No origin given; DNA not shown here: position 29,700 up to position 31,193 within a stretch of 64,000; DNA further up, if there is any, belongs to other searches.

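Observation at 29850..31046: GatA is shortened and appears to lack the catalytic lysine (possible pseudo-glutaminase subunit)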

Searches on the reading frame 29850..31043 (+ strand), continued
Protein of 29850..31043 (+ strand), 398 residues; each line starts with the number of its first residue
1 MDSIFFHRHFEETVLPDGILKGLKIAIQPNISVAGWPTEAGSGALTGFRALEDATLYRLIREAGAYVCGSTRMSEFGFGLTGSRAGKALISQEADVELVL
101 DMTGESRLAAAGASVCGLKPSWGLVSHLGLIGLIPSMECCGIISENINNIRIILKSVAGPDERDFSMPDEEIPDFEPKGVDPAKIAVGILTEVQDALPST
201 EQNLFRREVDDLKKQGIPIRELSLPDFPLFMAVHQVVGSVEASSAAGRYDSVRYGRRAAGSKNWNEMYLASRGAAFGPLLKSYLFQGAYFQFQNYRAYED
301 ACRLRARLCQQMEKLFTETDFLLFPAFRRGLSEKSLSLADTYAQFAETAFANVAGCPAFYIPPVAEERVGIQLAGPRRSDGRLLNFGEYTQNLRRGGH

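Call 68: find_encoding_contigs(protein=P0289, flank=10000, max_places=1)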
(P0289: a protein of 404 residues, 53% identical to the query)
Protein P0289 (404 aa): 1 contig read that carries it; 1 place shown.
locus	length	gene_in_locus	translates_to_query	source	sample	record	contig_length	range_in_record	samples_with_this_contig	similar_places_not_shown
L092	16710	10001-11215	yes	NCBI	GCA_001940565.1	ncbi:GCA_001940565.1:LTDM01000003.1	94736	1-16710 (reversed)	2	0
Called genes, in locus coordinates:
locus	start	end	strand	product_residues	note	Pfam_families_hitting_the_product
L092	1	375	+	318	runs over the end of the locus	PF03255:ACCA, PF01039:Carboxyl_trans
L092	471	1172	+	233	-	PF07556:DUF1538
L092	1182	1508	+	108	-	PF00543:P-II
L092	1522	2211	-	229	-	-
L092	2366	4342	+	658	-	PF12833:HTH_18, PF00165:HTH_AraC, PF01229:Glyco_hydro_39 (weak)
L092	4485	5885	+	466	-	PF01554:MatE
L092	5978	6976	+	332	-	PF01544:CorA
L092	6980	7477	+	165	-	PF07155:ECF-ribofla_trS, PF12822:ECF_trnsprt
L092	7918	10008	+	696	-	PF01336:tRNA_anti-codon, PF00152:tRNA-synt_2, PF02938:GAD, PF02686:GatC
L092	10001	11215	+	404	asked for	PF01425:Amidase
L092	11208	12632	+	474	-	PF02934:GatB_N, PF02637:GatB_Yqey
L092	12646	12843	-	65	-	PF04070:DUF378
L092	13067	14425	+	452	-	PF07670:Gate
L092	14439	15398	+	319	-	PF00291:PALP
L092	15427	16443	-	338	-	PF00724:Oxidored_FMN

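Call 69: fold_search(model_id=the predicted structure, library=pdb)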
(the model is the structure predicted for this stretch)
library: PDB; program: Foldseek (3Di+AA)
matches with E <= 10: 924; with E <= 0.001: 109
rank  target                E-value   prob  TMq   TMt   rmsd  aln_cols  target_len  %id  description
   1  3kfu_E                6.9e-33  1.00  0.86  0.74   2.6       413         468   28  Crystal structure of the transamidosome (released 2010-08-25)
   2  3kfu_H                2.9e-32  1.00  0.89  0.77   2.6       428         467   28  Crystal structure of the transamidosome (released 2010-08-25)
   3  3h0l_A                9.2e-32  1.00  0.87  0.73   2.7       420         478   28  Structure of trna-dependent amidotransferase gatcab from aquifex aeolicus (released 2009-07-21)
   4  4n0i_A                8.3e-31  1.00  0.82  0.73   4.2       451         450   23  Crystal structure of S. cerevisiae mitochondrial GatFAB in complex with glutamine (released 2014-04-16)
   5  4wj3_A                1.1e-30  1.00  0.87  0.73   2.6       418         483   26  Crystal structure of the asparagine transamidosome from Pseudomonas aeruginosa (released 2014-12-31)
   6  9a62_A                3.3e-30  1.00  0.87  0.72   2.6       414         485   23  Integrative model of GATA-GATC by crosslinking MS and deep learning (released 2024-09-18)
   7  3al0_A                7.4e-30  1.00  0.89  0.75   2.4       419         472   24  Crystal structure of the glutamine transamidosome from Thermotoga maritima in the glutamylation state. (released 2010-09-29)
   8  2df4_A                9.9e-30  1.00  0.86  0.71   2.9       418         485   23  Structure of tRNA-Dependent Amidotransferase GatCAB complexed with Mn2+ (released 2006-07-18)
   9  4n0h_A                2.5e-29  1.00  0.81  0.73   4.3       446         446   23  Crystal structure of S. cerevisiae mitochondrial GatFAB (released 2014-04-16)
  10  2gi3                  3.0e-26  1.00  0.81  0.71   5.1       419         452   21  Crystal structure of Glutamyl-tRNA(Gln) amidotransferase subunit A (tm1272) from THERMOTOGA MARITIMA at 1.80 A resolutio (released 2006-04-11)
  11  3a1i                  6.1e-25  1.00  0.78  0.62   6.1       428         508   21  Crystal structure of Rhodococcus sp. N-771 Amidase complexed with Benzamide (released 2009-10-27)
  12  3a1k                  1.3e-24  1.00  0.81  0.64   5.8       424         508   22  Crystal structure of Rhodococcus sp. N771 Amidase (released 2009-11-03)
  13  4cp8_F                5.8e-23  1.00  0.75  0.68   3.8       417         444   18  Structure of the amidase domain of allophanate hydrolase from Pseudomonas sp strain ADP (released 2014-11-26)
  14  4gys_A                6.9e-23  1.00  0.72  0.63   4.2       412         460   20  Granulibacter bethesdensis allophanate hydrolase co-crystallized with malonate (released 2013-01-30)
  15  4cp8_A                8.2e-23  1.00  0.78  0.70   3.9       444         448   18  Structure of the amidase domain of allophanate hydrolase from Pseudomonas sp strain ADP (released 2014-11-26)
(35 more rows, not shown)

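Call 78: find_encoding_contigs(protein=P0329, flank=7000, max_places=1)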
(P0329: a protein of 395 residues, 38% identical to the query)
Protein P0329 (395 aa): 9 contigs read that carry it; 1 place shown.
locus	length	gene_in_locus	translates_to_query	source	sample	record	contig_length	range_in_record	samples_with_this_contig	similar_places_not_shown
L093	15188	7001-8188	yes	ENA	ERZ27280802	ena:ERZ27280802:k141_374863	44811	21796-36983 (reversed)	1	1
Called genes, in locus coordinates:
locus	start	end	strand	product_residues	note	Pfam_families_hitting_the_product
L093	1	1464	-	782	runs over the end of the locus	PF13328:HD_4, PF01966:HD, PF04607:RelA_SpoT, PF02824:TGS, PF19296:RelA_AH, PF28438:RelA_RIS, PF13291:ACT_4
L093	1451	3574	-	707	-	PF01368:DHH, PF02272:DHHA1, PF17768:RecJ_OB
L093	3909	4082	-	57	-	PF01165:Ribosomal_S21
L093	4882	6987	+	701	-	PF01336:tRNA_anti-codon, PF00152:tRNA-synt_2, PF02938:GAD, PF02686:GatC (weak)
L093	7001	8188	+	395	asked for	PF01425:Amidase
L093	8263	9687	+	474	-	PF02934:GatB_N, PF02637:GatB_Yqey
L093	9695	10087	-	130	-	PF11969:DcpS_C, PF01230:HIT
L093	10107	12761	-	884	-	PF01411:tRNA-synt_2c, PF07973:tRNA_SAD, PF02272:DHHA1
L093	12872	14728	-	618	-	PF08239:SH3_3, PF18348:SH3_16 (faint)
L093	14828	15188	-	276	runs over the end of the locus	PF01128:IspD, PF12804:NTP_transf_3, PF01128:IspD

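Call 79: find_encoding_contigs(protein=P0299, flank=7000, max_places=1)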
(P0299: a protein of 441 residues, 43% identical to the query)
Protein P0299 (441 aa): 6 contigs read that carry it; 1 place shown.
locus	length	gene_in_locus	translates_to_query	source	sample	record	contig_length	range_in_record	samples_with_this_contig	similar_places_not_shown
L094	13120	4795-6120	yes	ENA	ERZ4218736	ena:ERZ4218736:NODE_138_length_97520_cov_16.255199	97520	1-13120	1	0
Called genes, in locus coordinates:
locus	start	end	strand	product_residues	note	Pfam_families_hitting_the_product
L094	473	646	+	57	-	-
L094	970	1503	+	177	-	PF01661:Macro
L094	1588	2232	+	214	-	PF00882:Zn_dep_PLPC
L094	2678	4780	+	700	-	PF01336:tRNA_anti-codon, PF00152:tRNA-synt_2, PF02938:GAD, PF02686:GatC (weak)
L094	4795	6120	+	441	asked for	PF01425:Amidase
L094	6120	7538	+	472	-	PF02934:GatB_N, PF02637:GatB_Yqey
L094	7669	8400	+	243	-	-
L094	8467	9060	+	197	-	-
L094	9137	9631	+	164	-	PF02075:RuvC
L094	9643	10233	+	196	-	PF01330:RuvA_N, PF00633:HHH (faint), PF14520:HHH_5, PF07499:RuvA_C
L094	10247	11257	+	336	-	PF01078:Mg_chelatase (faint), PF05496:RuvB_N, PF00004:AAA, PF07728:AAA_5 (weak), PF17864:AAA_lid_4, PF05491:WHD_RuvB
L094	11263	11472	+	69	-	PF11146:DUF2905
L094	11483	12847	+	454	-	PF08486:SpoIID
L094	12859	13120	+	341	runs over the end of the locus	PF02547:Queuosine_synth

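Call 80: find_encoding_contigs(protein=P0158, flank=7000, max_places=1)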
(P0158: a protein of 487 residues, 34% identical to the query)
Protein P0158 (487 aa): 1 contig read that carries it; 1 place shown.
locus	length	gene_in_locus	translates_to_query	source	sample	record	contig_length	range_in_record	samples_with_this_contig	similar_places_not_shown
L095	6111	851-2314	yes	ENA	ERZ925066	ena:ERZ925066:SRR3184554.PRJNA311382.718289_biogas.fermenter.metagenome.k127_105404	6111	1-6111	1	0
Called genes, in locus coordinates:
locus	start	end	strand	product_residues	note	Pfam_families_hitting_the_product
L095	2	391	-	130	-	?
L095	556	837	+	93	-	-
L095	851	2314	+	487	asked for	PF01425:Amidase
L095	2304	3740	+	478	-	PF02934:GatB_N, PF02637:GatB_Yqey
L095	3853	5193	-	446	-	PF03553:Na_H_antiporter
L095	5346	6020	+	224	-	PF03167:UDG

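Call 90: find_homologous_proteins(query=L019:6001-7194:+, max_evalue=1e-100)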
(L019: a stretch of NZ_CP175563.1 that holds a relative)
Query L019:6001-7194:+ (398 aa): 644 proteins with E <= 1e-100 among 8000 candidates; the best 120 are listed.
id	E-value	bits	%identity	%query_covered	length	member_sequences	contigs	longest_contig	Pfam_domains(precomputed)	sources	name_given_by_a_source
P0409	3.7e-241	818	93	100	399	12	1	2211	PF01425.27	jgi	-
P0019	2.6e-189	647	72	100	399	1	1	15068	PF01425.27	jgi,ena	-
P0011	1.8e-187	641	72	100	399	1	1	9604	PF01425.27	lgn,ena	-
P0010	7.6e-187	639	72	100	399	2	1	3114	PF01425.27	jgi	jgi:aspartyl-tRNA(Asn)/glutamyl-tRNA(Gln) amidotransferase subunit A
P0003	9.9e-187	639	72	100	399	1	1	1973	PF01425.27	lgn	-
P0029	1.0e-186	639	70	100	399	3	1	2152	PF01425.27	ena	-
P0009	1.6e-185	635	71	100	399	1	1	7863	PF01425.27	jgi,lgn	-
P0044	2.1e-185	634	70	100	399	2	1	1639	PF01425.27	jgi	jgi:aspartyl-tRNA(Asn)/glutamyl-tRNA(Gln) amidotransferase subunit A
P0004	7.3e-185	633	71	100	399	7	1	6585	PF01425.27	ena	-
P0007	1.1e-184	632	71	100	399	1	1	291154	PF01425.27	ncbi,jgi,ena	ncbi:MAG: amidase family protein [Dehalococcoidia bacterium]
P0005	1.9e-184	631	71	96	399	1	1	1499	PF01425.27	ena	-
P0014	3.3e-184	630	70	100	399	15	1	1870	PF01425.27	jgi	jgi:aspartyl-tRNA(Asn)/glutamyl-tRNA(Gln) amidotransferase subunit A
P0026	2.9e-183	627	71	100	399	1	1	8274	PF01425.27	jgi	jgi:aspartyl-tRNA(Asn)/glutamyl-tRNA(Gln) amidotransferase subunit A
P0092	3.2e-183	627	71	100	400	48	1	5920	PF01425.27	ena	-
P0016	4.6e-183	627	71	96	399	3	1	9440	PF01425.27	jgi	-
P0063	5.9e-183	626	71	100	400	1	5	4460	PF01425.27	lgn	-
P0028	3.4e-182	624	69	100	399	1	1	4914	PF01425.27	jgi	-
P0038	7.8e-182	623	71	100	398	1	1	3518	PF01425.27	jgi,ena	-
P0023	6.5e-181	620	71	100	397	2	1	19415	PF01425.27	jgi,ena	-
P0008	7.9e-181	619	71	100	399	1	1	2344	PF01425.27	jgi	-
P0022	1.0e-180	619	68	100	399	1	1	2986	PF01425.27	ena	-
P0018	1.4e-180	618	69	100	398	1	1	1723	PF01425.27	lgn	-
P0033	2.0e-180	618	70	100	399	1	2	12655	PF01425.27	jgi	jgi:aspartyl-tRNA(Asn)/glutamyl-tRNA(Gln) amidotransferase subunit A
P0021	5.9e-180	616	69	100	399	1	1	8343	PF01425.27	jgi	jgi:aspartyl-tRNA(Asn)/glutamyl-tRNA(Gln) amidotransferase subunit A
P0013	1.2e-179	615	69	100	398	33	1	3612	PF01425.27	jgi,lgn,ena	-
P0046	1.7e-179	615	69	100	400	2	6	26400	PF01425.27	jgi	-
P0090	1.7e-179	615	70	100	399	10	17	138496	PF01425.27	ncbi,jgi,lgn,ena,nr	ncbi:MAG: hypothetical protein GX575_09420 [Candidatus Anammoximicrobium sp.]|nr:hypothetical protei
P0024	1.8e-179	615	69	100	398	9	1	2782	PF01425.27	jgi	-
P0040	7.6e-179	613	70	100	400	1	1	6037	PF01425.27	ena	-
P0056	1.6e-178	612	69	100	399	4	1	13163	PF01425.27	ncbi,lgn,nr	ncbi:MAG: amidase family protein [Chloroflexota bacterium]|nr:amidase family protein [Chloroflexota 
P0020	3.2e-178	611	68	100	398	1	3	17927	PF01425.27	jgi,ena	-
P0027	8.5e-178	609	68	100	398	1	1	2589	PF01425.27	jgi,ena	-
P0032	1.2e-177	609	70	100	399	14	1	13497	PF01425.27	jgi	jgi:aspartyl-tRNA(Asn)/glutamyl-tRNA(Gln) amidotransferase subunit A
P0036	1.8e-177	608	69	100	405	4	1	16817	PF01425.27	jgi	jgi:aspartyl-tRNA(Asn)/glutamyl-tRNA(Gln) amidotransferase subunit A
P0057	2.8e-177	608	70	100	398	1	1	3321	PF01425.27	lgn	-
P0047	3.7e-177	607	68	100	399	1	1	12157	PF01425.27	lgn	-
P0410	3.8e-177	607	100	69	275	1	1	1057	PF01425.27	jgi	-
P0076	4.0e-177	607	70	100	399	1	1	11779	PF01425.27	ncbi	-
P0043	4.9e-177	607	69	100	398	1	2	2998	PF01425.27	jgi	jgi:aspartyl-tRNA(Asn)/glutamyl-tRNA(Gln) amidotransferase subunit A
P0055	6.4e-177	606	69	100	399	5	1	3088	PF01425.27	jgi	-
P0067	7.5e-177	606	69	100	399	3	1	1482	PF01425.27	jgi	-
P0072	9.1e-177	606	67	100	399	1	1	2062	PF01425.27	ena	-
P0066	1.2e-176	605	69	100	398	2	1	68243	PF01425.27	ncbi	-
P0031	2.1e-176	605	70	100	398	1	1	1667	PF01425.27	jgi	jgi:aspartyl-tRNA(Asn)/glutamyl-tRNA(Gln) amidotransferase subunit A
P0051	2.4e-176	604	69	100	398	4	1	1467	PF01425.27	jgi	-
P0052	2.8e-176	604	68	100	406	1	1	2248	PF01425.27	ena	-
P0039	3.0e-176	604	69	100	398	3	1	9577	PF01425.27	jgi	jgi:aspartyl-tRNA(Asn)/glutamyl-tRNA(Gln) amidotransferase subunit A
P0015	3.8e-176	604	68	100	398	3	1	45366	PF01425.27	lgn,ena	-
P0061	4.8e-176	604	69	100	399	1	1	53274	PF01425.27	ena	-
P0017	6.3e-176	603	68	100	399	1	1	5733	PF01425.27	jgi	-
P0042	6.6e-176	603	69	100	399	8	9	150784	PF01425.27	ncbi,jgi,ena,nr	ncbi:MAG TPA: amidase family protein [Syntrophales bacterium]|nr:amidase family protein [Syntrophale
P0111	6.8e-176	603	69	100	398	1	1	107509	PF01425.27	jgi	jgi:aspartyl-tRNA(Asn)/glutamyl-tRNA(Gln) amidotransferase subunit A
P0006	7.5e-176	603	69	100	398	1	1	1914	PF01425.27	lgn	-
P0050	3.3e-175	601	68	100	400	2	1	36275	PF01425.27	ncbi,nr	ncbi:MAG: hypothetical protein JW753_08215 [Dehalococcoidia bacterium]|nr:hypothetical protein [Deha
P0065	1.6e-174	598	68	100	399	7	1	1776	PF01425.27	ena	-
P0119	1.6e-174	598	69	100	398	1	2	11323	PF01425.27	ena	-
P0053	1.8e-174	598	68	100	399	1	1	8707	PF01425.27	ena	-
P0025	6.1e-174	597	68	100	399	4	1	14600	PF01425.27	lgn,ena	-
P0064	3.5e-173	594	69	100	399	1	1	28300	PF01425.27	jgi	-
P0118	6.1e-173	593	67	100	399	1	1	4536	PF01425.27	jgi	jgi:aspartyl-tRNA(Asn)/glutamyl-tRNA(Gln) amidotransferase subunit A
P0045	8.3e-173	593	67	100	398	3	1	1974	PF01425.27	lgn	-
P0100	1.1e-172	592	68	100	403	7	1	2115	PF01425.27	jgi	-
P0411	1.5e-172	592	67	100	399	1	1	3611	PF01425.27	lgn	-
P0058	2.5e-172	591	66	100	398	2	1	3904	PF01425.27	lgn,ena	-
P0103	7.6e-172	590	68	99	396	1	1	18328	PF01425.27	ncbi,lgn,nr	ncbi:MAG: hypothetical protein JXQ71_05895 [Verrucomicrobia bacterium]|nr:hypothetical protein [Verr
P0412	8.9e-172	589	67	100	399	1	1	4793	PF01425.27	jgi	jgi:aspartyl-tRNA(Asn)/glutamyl-tRNA(Gln) amidotransferase subunit A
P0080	1.2e-171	589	71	94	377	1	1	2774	PF01425.27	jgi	jgi:aspartyl-tRNA(Asn)/glutamyl-tRNA(Gln) amidotransferase subunit A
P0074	1.3e-171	589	67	100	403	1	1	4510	PF01425.27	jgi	jgi:aspartyl-tRNA(Asn)/glutamyl-tRNA(Gln) amidotransferase subunit A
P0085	1.6e-171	589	68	100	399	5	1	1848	PF01425.27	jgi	-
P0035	2.0e-171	588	66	100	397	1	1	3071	PF01425.27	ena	-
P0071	2.5e-171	588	66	100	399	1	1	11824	PF01425.27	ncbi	-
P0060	3.1e-171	588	66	100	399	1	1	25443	PF01425.27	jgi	jgi:aspartyl-tRNA(Asn)/glutamyl-tRNA(Gln) amidotransferase subunit A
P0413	3.8e-171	587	67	100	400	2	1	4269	PF01425.27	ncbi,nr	ncbi:MAG: amidase family protein [Smithellaceae bacterium]|nr:amidase family protein [Smithellaceae 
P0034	3.9e-171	587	66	100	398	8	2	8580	PF01425.27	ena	-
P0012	6.1e-171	587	67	100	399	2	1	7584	PF01425.27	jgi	-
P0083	9.7e-171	586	68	100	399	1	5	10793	PF01425.27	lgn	-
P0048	1.2e-170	586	65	100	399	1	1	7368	PF01425.27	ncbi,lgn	-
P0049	1.3e-170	586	67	100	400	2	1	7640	PF01425.27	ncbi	-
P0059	1.3e-170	586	65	100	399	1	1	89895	PF01425.27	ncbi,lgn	-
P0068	1.5e-170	585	66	100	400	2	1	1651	PF01425.27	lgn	-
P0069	2.8e-170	585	66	100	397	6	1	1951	PF01425.27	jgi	-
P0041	4.2e-170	584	68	100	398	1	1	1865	PF01425.27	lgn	-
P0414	5.4e-170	584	67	100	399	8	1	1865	PF01425.27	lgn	-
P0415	6.6e-170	583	67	100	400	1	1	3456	PF01425.27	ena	-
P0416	7.3e-170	583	66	100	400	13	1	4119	PF01425.27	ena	-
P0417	1.3e-169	582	64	100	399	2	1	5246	PF01425.27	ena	-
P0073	1.7e-169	582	65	100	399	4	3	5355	PF01425.27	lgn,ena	-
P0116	1.9e-169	582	68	100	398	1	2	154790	PF01425.27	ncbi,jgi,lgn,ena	-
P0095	5.0e-169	580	67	100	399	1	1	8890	PF01425.27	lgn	-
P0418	5.2e-169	580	66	100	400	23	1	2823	PF01425.27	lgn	-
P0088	5.7e-169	580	65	100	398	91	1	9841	PF01425.27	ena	-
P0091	3.3e-168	578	64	100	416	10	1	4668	PF01425.27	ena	-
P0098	4.6e-168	577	65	100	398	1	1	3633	PF01425.27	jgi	jgi:aspartyl-tRNA(Asn)/glutamyl-tRNA(Gln) amidotransferase subunit A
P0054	4.7e-168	577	65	100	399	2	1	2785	PF01425.27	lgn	-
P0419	5.3e-168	577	67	98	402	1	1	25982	PF01425.27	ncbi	-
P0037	8.1e-168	576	64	100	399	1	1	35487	PF01425.27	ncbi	-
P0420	1.0e-167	576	65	100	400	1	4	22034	PF01425.27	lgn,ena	-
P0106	1.5e-167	576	68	100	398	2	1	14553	PF01425.27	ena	-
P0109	2.1e-167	575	69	94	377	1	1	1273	PF01425.27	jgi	jgi:aspartyl-tRNA(Asn)/glutamyl-tRNA(Gln) amidotransferase subunit A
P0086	3.6e-167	574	66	99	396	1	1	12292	PF01425.27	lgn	-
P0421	4.6e-167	574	65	96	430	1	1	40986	PF01425.27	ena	-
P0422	5.3e-167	574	64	100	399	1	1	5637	PF01425.27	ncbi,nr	ncbi:MAG: hypothetical protein JXA46_07965 [Dehalococcoidales bacterium]|nr:hypothetical protein [De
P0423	7.9e-167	573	65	100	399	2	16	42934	PF01425.27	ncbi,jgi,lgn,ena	ncbi:MAG: amidase family protein [Smithella sp.]|jgi:aspartyl-tRNA(Asn)/glutamyl-tRNA(Gln) amidotran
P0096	1.2e-166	573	65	100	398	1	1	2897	PF01425.27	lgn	-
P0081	2.2e-166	572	65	100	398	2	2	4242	PF01425.27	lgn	-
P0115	2.5e-166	572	66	100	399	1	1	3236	PF01425.27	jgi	jgi:aspartyl-tRNA(Asn)/glutamyl-tRNA(Gln) amidotransferase subunit A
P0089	3.0e-166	571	66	100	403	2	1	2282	PF01425.27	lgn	-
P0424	3.7e-166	571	65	100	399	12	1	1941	PF01425.27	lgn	-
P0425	1.2e-165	569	64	100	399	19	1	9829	PF01425.27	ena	-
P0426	1.4e-165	569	63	100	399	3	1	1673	PF01425.27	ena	-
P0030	1.4e-165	569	63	100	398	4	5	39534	PF01425.27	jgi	-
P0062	1.5e-165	569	65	100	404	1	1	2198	PF01425.27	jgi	jgi:aspartyl-tRNA(Asn)/glutamyl-tRNA(Gln) amidotransferase subunit A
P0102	2.1e-165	569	65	100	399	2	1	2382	PF01425.27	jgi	jgi:aspartyl-tRNA(Asn)/glutamyl-tRNA(Gln) amidotransferase subunit A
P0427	2.3e-165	568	67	100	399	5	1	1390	PF01425.27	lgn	-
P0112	2.6e-165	568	67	100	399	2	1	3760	PF01425.27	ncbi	-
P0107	2.7e-165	568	66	100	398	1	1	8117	PF01425.27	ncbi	-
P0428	2.8e-165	568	63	100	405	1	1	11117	PF01425.27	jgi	jgi:aspartyl-tRNA(Asn)/glutamyl-tRNA(Gln) amidotransferase subunit A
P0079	6.5e-165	567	66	100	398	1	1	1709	PF01425.27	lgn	-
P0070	6.5e-165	567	65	100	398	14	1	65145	PF01425.27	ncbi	-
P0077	6.6e-165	567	66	100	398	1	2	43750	PF01425.27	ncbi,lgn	-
